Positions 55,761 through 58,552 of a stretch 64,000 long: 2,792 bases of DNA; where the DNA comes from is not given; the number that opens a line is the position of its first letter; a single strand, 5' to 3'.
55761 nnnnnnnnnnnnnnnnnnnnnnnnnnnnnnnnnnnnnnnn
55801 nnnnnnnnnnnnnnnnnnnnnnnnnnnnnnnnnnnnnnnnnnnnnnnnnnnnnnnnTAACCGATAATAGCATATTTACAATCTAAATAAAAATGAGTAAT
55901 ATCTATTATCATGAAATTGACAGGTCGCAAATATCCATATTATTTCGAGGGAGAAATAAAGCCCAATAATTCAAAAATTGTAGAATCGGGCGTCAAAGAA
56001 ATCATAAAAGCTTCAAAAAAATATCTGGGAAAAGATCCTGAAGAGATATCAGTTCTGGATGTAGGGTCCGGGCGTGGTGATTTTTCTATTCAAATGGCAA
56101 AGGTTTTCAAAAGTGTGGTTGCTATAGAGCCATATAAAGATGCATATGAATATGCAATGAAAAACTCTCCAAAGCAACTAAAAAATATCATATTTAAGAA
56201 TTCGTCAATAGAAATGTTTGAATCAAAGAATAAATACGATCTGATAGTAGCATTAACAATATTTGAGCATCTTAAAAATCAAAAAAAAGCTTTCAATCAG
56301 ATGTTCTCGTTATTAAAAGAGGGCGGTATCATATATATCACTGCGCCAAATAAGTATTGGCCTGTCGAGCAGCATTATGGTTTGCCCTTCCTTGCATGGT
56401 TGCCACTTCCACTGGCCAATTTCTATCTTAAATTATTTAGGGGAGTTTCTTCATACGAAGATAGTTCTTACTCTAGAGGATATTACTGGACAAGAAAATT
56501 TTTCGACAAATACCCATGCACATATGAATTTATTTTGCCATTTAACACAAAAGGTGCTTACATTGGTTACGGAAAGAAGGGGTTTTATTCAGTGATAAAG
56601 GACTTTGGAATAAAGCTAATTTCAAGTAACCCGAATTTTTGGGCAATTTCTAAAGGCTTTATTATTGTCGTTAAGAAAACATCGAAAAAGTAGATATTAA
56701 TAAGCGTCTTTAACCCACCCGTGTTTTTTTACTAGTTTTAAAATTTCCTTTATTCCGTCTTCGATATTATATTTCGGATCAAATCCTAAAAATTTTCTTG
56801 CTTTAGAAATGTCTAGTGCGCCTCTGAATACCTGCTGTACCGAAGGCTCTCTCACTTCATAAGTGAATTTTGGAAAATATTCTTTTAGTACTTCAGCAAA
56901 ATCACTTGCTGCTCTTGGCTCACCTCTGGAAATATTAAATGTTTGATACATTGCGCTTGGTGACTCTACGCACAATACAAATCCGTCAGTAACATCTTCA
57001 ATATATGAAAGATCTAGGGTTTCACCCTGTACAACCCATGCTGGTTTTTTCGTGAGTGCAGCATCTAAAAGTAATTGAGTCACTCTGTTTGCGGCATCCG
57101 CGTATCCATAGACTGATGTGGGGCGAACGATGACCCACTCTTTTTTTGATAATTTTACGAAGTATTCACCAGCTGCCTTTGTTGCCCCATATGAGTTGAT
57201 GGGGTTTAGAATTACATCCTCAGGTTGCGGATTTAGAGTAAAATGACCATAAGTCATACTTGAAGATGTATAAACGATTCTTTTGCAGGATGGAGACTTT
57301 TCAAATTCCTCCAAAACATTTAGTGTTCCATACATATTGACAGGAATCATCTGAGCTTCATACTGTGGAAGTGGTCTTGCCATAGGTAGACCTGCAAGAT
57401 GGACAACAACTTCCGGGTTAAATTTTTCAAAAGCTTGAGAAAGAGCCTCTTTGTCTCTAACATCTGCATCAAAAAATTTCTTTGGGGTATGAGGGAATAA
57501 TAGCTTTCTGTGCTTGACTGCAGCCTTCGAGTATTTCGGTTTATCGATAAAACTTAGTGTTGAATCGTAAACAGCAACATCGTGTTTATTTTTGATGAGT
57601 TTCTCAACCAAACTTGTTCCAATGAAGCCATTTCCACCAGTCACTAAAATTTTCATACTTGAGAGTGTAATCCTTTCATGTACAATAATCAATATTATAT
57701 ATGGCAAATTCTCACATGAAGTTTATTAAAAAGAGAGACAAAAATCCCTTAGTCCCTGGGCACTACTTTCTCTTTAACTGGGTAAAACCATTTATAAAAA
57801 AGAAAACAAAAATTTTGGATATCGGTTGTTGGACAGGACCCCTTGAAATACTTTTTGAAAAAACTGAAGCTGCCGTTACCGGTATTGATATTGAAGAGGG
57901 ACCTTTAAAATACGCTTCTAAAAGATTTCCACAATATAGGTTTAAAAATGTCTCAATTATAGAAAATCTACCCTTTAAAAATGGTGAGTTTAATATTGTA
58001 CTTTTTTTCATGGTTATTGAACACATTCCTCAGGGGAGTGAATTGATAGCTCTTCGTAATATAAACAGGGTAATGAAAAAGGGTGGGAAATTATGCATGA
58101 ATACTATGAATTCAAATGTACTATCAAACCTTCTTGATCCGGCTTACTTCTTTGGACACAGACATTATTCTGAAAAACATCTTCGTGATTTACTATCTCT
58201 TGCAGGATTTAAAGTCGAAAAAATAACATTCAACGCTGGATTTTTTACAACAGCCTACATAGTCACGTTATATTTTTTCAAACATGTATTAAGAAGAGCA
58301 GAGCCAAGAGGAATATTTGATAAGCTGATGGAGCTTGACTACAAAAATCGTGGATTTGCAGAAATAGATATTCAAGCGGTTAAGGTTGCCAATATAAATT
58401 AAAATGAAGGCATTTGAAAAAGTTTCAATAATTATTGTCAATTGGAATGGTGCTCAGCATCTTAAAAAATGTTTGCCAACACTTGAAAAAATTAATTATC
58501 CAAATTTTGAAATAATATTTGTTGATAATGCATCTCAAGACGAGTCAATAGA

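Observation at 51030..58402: Amino-sugar tailoring block: DegT aminotransferase + WecD-like GNAT + two SAM methyltransferases + SDR dehydratase/epimerases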

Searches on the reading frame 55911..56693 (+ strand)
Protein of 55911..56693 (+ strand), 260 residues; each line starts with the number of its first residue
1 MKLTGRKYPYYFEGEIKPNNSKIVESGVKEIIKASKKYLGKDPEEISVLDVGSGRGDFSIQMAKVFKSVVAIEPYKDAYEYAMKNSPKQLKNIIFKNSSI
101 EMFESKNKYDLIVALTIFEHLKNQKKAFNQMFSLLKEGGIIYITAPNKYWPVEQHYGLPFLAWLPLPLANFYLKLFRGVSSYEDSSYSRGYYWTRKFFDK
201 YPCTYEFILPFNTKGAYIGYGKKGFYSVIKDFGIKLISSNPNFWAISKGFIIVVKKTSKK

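Call 4: search_protein_families(library=pfam, proteins=[window:55911-56693:+])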
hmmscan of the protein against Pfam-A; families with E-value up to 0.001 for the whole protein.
window:55911-56693:+ (260 aa): 13 families
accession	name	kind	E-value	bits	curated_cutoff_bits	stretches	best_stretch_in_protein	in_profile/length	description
PF13489.12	Methyltransf_23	-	2.4e-20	73.3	27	1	33-154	11-127/164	Methyltransferase domain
PF13847.12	Methyltransf_31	-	4.5e-17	62.5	27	1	46-147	5-113/145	Methyltransferase domain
PF13649.12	Methyltransf_25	-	1.3e-13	51.9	27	1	48-139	1-97/97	Methyltransferase domain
PF08241.18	Methyltransf_11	-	3.9e-13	50.3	21.2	1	49-143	1-95/95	Methyltransferase domain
PF08242.18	Methyltransf_12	-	1.7e-10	42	30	1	49-141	1-98/98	Methyltransferase domain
PF05219.18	DREV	-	1.2e-06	28.4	26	1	29-139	79-182/265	DREV methyltransferase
PF02353.26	CMAS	-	3.8e-05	23.6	27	1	47-145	65-166/273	Mycolic acid cyclopropane synthetase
PF05401.17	NodS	-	6.1e-05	23.4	24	1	42-140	41-141/201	Nodulation protein S (NodS)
PF02475.24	TRM5-TYW2_MTfase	-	0.00027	21.4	28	1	47-142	39-134/164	TRM5/TYW2 methyltransferase domain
PF09445.16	Methyltransf_15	-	0.0003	20.9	22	1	48-143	4-87/165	RNA cap guanine-N2 methyltransferase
PF02390.23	Methyltransf_4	-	0.00036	20.5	24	0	46-95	3-55/173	Putative methyltransferase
PF01209.24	Ubie_methyltran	-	0.00037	20.4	20.1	1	42-144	45-152/233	ubiE/COQ5 methyltransferase family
PF00398.26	RrnaAD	-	0.0007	19.2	24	1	29-79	20-65/263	Ribosomal RNA adenine dimethylase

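Call 6: search_protein_families(library=ncbifam, proteins=[window:55911-56693:+])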
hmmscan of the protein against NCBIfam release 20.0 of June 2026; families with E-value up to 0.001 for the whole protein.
window:55911-56693:+ (260 aa): 35 families (the best 25 are shown)
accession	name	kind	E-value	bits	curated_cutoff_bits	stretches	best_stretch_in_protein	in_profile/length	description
TIGR01983.1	UbiG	equivalog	9.3e-17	61.1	102.95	1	31-149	36-157/228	bifunctional 2-polyprenyl-6-hydroxyphenol methylase/3-demethylubiquinol 3-O-methyltransferase UbiG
TIGR02072.1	BioC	equivalog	3.5e-10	40.1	184.95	1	42-144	32-133/244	malonyl-ACP O-methyltransferase BioC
NF043040.1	corrin_prot_MT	hypoth_equivalog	1e-09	38.2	180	1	44-144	41-148/216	corrinoid protein-associated methyltransferase CpaM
TIGR02021.1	BchM-ChlM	equivalog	1.4e-09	37.7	158.9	1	23-150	32-161/218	magnesium protoporphyrin IX methyltransferase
TIGR04345.1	ovoA_Cterm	equivalog_domain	9.4e-08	31.9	170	0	101-148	127-174/242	putative 4-mercaptohistidine N1-methyltransferase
NF004851.0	PRK06202.1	equivalog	2.2e-07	30.5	243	1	26-125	42-146/237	hypothetical protein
NF008264.0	PRK11036.1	equivalog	7.4e-07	28.9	366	1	42-143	42-147/261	tRNA uridine 5-oxyacetic acid(34) methyltransferase CmoM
NF047824.1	tRNAwyosineTaw2Meth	equivalog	7.5e-07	29.1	350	1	44-142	93-190/245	tRNA(Phe) (4-demethylwyosine(37)-C(7)) aminocarboxypropyltransferase Taw2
TIGR01444.1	fkbM_fam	subfamily_domain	1.7e-06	28.5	37.7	1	48-97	2-54/143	FkbM family methyltransferase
NF002463.0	PRK01683.1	equivalog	1.9e-06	27.7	297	1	47-148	34-133/258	trans-aconitate 2-methyltransferase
NF011650.0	PRK15068.1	equivalog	3.2e-06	26.3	209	1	47-141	125-223/324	tRNA 5-methoxyuridine(34)/uridine 5-oxyacetic acid(34) synthase CmoB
NF011529.0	PRK14968.1-3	equivalog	4.3e-06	26.3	162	1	44-113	34-103/198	putative methyltransferase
TIGR01934.1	MenG_MenH_UbiE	subfamily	5.4e-06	25.9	158.35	1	44-158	39-158/223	ubiquinone/menaquinone biosynthesis methyltransferase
TIGR03534.1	RF_mod_PrmC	equivalog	7.9e-06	25.5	199.1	1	31-114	76-162/253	peptide chain release factor N(5)-glutamine methyltransferase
NF041537.1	ArsM_AhpD_UU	exception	1.5e-05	24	510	1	44-143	76-180/345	arsenite methyltransferase/AhpD domain selenoprotein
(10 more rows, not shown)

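Call 26: search_solved_structures(query=window:55911-56693:+, max_evalue=0.0001)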
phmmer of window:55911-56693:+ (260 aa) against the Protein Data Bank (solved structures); distinct sequences matched with E-value up to 0.0001: 6.
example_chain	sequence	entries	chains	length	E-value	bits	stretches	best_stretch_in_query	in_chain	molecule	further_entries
6gkv_A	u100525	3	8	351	1.7e-06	31.1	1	46-143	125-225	Coclaurine N-methyltransferase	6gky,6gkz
2avn_A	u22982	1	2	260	2.1e-05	27.5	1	46-154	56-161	ubiquinone/menaquinone biosynthesis methyltransferase-related protein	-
5kn4_A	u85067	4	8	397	4.6e-05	26.4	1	42-143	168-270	Pavine N-methyltransferase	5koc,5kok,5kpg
3dtn_A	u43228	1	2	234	6.8e-05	25.8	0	40-143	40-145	Putative Methyltransferase MM_2633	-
2p7h_A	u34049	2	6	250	8.5e-05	25.5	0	48-148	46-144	Hypothetical protein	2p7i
5wp5_A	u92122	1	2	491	9.9e-05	25.3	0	47-144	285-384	Phosphomethylethanolamine N-methyltransferase 2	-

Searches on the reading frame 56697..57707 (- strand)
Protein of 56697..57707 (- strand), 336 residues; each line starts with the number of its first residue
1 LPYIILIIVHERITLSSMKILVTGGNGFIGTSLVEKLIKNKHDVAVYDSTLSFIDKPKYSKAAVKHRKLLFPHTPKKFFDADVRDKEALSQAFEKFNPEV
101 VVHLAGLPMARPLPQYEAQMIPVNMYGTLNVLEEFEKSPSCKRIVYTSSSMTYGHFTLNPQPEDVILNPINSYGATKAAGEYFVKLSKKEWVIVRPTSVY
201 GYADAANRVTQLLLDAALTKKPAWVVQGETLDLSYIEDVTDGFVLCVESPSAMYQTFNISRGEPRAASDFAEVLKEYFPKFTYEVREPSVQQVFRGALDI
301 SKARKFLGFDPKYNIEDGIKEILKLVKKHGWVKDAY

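Call 4: search_protein_families(library=pfam, proteins=[window:56697-57707:-])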
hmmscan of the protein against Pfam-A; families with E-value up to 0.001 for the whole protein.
window:56697-57707:- (336 aa): 8 families
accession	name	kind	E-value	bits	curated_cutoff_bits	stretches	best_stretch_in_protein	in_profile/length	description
PF01370.27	Epimerase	-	3.3e-35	122.1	20.9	1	20-259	1-239/240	NAD dependent epimerase/dehydratase family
PF16363.11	GDP_Man_Dehyd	-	4.9e-30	105.6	27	1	21-321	1-331/332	GDP-mannose 4,6 dehydratase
PF04321.23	RmlD_sub_bind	-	1.8e-21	76.9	27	1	18-276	1-229/287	RmlD substrate binding domain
PF01073.25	3Beta_HSD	-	3e-18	66.3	22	1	21-248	1-230/280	3-beta hydroxysteroid dehydrogenase/isomerase family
PF02719.21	Polysacc_synt_2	-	8.3e-13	48.6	20.2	1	20-188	1-153/293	Polysaccharide biosynthesis protein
PF07993.18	NAD_binding_4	-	4.2e-10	39.6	20.1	1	115-201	104-209/258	Male sterility protein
PF13460.12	NAD_binding_10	-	5.2e-08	33.4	27.2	1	24-199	1-146/184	NAD(P)H-binding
PF00106.31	adh_short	-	4.7e-06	26.7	26.6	1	20-191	3-167/195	short chain dehydrogenase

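Call 6: search_protein_families(library=ncbifam, proteins=[window:56697-57707:-])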
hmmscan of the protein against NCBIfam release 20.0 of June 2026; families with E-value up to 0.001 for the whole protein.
window:56697-57707:- (336 aa): 34 families (the best 25 are shown)
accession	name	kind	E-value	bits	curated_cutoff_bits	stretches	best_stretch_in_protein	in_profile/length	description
TIGR01181.1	dTDP_gluc_dehyt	equivalog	6.2e-27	94.5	365.1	1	19-331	1-316/321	dTDP-glucose 4,6-dehydratase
TIGR01179.1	galE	equivalog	4e-26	91.6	262.3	1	19-187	1-159/332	UDP-glucose 4-epimerase GalE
TIGR04180.1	EDH_00030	hypoth_equivalog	3.7e-24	85.3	475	1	20-314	1-297/297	NAD-dependent 4,6-dehydratase LegB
TIGR01214.1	rmlD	equivalog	2.4e-19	69.5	224.05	1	19-278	1-226/285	dTDP-4-dehydrorhamnose reductase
NF043036.1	ErythonDh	equivalog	2.1e-18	66.6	325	1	18-185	1-161/321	D-erythronate dehydrogenase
TIGR02622.1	CDP_4_6_dhtase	equivalog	6.1e-17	61.8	278.45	1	18-192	5-173/352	CDP-glucose 4,6-dehydratase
TIGR02197.1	heptose_epim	equivalog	7.2e-17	61.5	274.6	1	20-327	1-314/316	ADP-glyceromanno-heptose 6-epimerase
NF007490.0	PRK10084.1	subfamily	1.7e-14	53.6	649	1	18-134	1-110/361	dTDP-glucose 4,6-dehydratase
NF007956.0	PRK10675.1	subfamily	4.5e-14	52.3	394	1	18-181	1-157/338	UDP-glucose 4-epimerase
NF007582.0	PRK10217.1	equivalog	9.3e-14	51.3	698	1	19-318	3-323/355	dTDP-glucose 4,6-dehydratase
TIGR03466.1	HpnA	hypoth_equivalog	1.4e-12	47.2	367.65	1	18-248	1-218/327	hopanoid-associated sugar epimerase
NF042422.1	oxyalk_red_OleD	equivalog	6.6e-12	45.4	580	1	18-272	1-244/329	2-alkyl-3-oxoalkanoate reductase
NF011728.1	PRK15181.1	equivalog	7.9e-11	41.5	760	1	12-329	10-341/348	Vi polysaccharide biosynthesis UDP-N-acetylglucosaminuronic acid C-4 epimerase TviC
TIGR03589.1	PseB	equivalog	3e-09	36.3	407.75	1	16-181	3-143/324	UDP-N-acetylglucosamine 4,6-dehydratase (inverting)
NF047922.1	GDPFucSynFcl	equivalog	9e-09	35.2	500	1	81-324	37-299/308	GDP-L-fucose synthase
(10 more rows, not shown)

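Call 12: search_solved_structures(query=window:56697-57707:-, max_evalue=1e-10)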
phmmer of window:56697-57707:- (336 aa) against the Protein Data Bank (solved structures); distinct sequences matched with E-value up to 1e-10: 60.
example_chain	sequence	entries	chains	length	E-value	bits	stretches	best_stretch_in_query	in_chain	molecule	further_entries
4zrm_A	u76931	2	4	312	3.9e-24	88.5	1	16-325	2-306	UDP-glucose 4-epimerase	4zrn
7ys8_A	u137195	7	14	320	6e-22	81.4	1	18-325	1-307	UDP-glucose 4-epimerase | UDP-glucose 4-epimerase along with EC 5.1.3.2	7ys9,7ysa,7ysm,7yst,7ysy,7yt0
6bwl_A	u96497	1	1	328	2.2e-18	69.7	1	18-323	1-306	Pal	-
5u4q_A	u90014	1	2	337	2.3e-18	69.6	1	17-325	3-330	dTDP-glucose 4,6-dehydratase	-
2hun_A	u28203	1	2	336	4.6e-18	68.6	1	16-331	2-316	336aa long hypothetical dTDP-glucose 4,6-dehydratase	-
6zl6_A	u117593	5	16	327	1.8e-17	66.7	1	18-325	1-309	Epimerase domain-containing protein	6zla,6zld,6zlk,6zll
9rl0_E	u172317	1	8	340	4.4e-17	65.4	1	18-328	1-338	CDP-tyvelose 2-epimerase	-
2pzk_A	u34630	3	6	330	5.7e-17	65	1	16-330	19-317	Putative nucleotide sugar epimerase/ dehydratase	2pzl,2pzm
6zlj_A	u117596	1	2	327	6.4e-17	64.8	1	18-325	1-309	Epimerase domain-containing protein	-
8w3u_A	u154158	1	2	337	8.4e-17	64.4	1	73-329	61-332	dTDP-glucose 4,6-dehydratase related protein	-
9ar1_A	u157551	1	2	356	1.6e-16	63.5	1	73-329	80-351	dTDP-glucose 4,6-dehydratase related protein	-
8vr2_A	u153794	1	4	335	2e-16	63.2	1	13-319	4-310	NAD-dependent epimerase/dehydratase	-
1z45_A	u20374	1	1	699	3.3e-16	62.5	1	17-184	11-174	GAL10 bifunctional protein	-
8rdg_A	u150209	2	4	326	1.6e-15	60.2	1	18-184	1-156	SDR family NAD(P)-dependent oxidoreductase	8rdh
7cgv_A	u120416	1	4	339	1.6e-15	60.2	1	19-324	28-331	Artificial L-threonine 3-dehydrogenase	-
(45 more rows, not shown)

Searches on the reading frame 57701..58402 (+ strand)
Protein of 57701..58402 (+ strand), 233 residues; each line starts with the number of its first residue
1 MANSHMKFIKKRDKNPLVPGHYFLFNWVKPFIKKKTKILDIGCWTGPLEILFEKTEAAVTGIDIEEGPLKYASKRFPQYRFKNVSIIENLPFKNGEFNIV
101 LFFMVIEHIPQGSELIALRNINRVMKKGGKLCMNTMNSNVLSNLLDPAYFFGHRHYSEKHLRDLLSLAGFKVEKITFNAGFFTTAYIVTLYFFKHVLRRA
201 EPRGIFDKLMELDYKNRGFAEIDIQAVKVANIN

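Call 4: search_protein_families(library=pfam, proteins=[window:57701-58402:+])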
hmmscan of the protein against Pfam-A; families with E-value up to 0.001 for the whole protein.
window:57701-58402:+ (233 aa): 6 families
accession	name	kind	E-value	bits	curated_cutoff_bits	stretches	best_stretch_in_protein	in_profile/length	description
PF13489.12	Methyltransf_23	-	3.3e-16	59.9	27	1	31-174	19-163/164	Methyltransferase domain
PF13649.12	Methyltransf_25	-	2e-14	54.5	27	1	38-129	1-97/97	Methyltransferase domain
PF08241.18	Methyltransf_11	-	2.1e-14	54.3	21.2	1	39-132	1-94/95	Methyltransferase domain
PF13847.12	Methyltransf_31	-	2.6e-14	53.6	27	1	32-140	1-114/145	Methyltransferase domain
PF08242.18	Methyltransf_12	-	9.2e-11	42.8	30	1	39-131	1-98/98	Methyltransferase domain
PF01209.24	Ubie_methyltran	-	1.5e-07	31.5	20.1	1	33-150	46-167/233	ubiE/COQ5 methyltransferase family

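Call 6: search_protein_families(library=ncbifam, proteins=[window:57701-58402:+])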
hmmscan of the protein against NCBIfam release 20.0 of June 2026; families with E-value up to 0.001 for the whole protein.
window:57701-58402:+ (233 aa): 25 families
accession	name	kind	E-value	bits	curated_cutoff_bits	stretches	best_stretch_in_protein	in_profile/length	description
NF043040.1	corrin_prot_MT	hypoth_equivalog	3.6e-14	52.7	180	1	32-133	39-147/216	corrinoid protein-associated methyltransferase CpaM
TIGR01983.1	UbiG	equivalog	3e-13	49.6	102.95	1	7-144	31-162/228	bifunctional 2-polyprenyl-6-hydroxyphenol methylase/3-demethylubiquinol 3-O-methyltransferase UbiG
NF045667.1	MTase_DVU1556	equivalog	2.3e-12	46.9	155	1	33-173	21-163/213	DVU_1556 family methyltransferase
TIGR01934.1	MenG_MenH_UbiE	subfamily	4.8e-10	39.1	158.35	1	33-139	38-148/223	ubiquinone/menaquinone biosynthesis methyltransferase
NF001244.0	PRK00216.1-5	equivalog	9.6e-10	38.1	216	1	26-138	42-158/236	bifunctional demethylmenaquinone methyltransferase/2-methoxy-6-polyprenyl-1,4-benzoquinol methylase UbiE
NF008300.0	PRK11088.1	equivalog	5.6e-09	35.9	303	1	33-159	84-205/272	23S rRNA (guanine(745)-N(1))-methyltransferase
NF001243.0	PRK00216.1-4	equivalog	9.9e-09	34.9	235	1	32-141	45-160/237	demethylmenaquinone methyltransferase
NF041536.1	ArsM_DUF2284_UU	exception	3e-08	32.5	575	1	32-134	74-181/459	arsenite methyltransferase/DUF2284 domain selenoprotein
NF007610.0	PRK10258.1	equivalog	3.8e-08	33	342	1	33-147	41-152/251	malonyl-ACP O-methyltransferase BioC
NF011529.0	PRK14968.1-3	equivalog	9.4e-08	31.7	162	1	32-114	32-114/198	putative methyltransferase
TIGR02752.1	MenG_heptapren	equivalog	1.8e-07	30.9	419.85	1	32-151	43-166/231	demethylmenaquinone methyltransferase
NF041537.1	ArsM_AhpD_UU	exception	1.9e-07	30.2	510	1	32-186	74-238/345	arsenite methyltransferase/AhpD domain selenoprotein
TIGR02021.1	BchM-ChlM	equivalog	4.3e-07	29.6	158.9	1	25-126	45-148/218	magnesium protoporphyrin IX methyltransferase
TIGR02072.1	BioC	equivalog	1e-06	28.8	184.95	1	34-170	34-171/244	malonyl-ACP O-methyltransferase BioC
NF045882.1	PLipidMtase_Leg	equivalog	3.9e-06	26.8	390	1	19-134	27-145/207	phospholipid N-methyltransferase PmtA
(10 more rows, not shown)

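Call 27: search_solved_structures(query=window:57701-58402:+, max_evalue=0.0001)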
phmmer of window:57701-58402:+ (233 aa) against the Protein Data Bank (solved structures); distinct sequences matched with E-value up to 0.0001: 14.
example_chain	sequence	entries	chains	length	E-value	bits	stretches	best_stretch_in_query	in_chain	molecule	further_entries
1ve3_A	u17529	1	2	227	2.8e-09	40.4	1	30-182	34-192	hypothetical protein PH0226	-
4kdr_A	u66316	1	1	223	2.5e-08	37.3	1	36-156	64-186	3-demethylubiquinone-9 3-methyltransferase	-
5dpm_A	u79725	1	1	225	2.6e-08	37.3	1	36-156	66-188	Ubiquinone biosynthesis O-methyltransferase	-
3l8d_A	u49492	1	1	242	4.6e-07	33.2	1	27-136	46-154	Methyltransferase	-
3mgg_A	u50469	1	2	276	5.2e-07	33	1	36-132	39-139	Methyltransferase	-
5fcd_A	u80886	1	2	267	1e-06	32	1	12-136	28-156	MccD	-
6uak_A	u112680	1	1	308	3.3e-06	30.4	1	25-134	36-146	SAM dependent methyltransferase LahSB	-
4kdc_A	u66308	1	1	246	3.6e-06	30.2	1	36-144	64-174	3-demethylubiquinone-9 3-methyltransferase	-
6mro_A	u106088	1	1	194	4.4e-06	30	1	37-134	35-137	methyl transferase from Methanosarcina acetivorans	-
3cc8_A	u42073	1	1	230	4.5e-06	29.9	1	19-171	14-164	Putative methyltransferase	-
3dli_A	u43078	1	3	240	4.9e-05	26.5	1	30-177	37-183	methyltransferase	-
8gdu_A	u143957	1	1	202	5.4e-05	26.4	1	37-133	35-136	Methyltransferase domain-containing protein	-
2p8j_A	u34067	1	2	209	6.4e-05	26.1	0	38-137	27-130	S-adenosylmethionine-dependent methyltransferase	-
9rfr_A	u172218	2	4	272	7.3e-05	26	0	31-143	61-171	Ubiquinone biosynthesis O-methyltransferase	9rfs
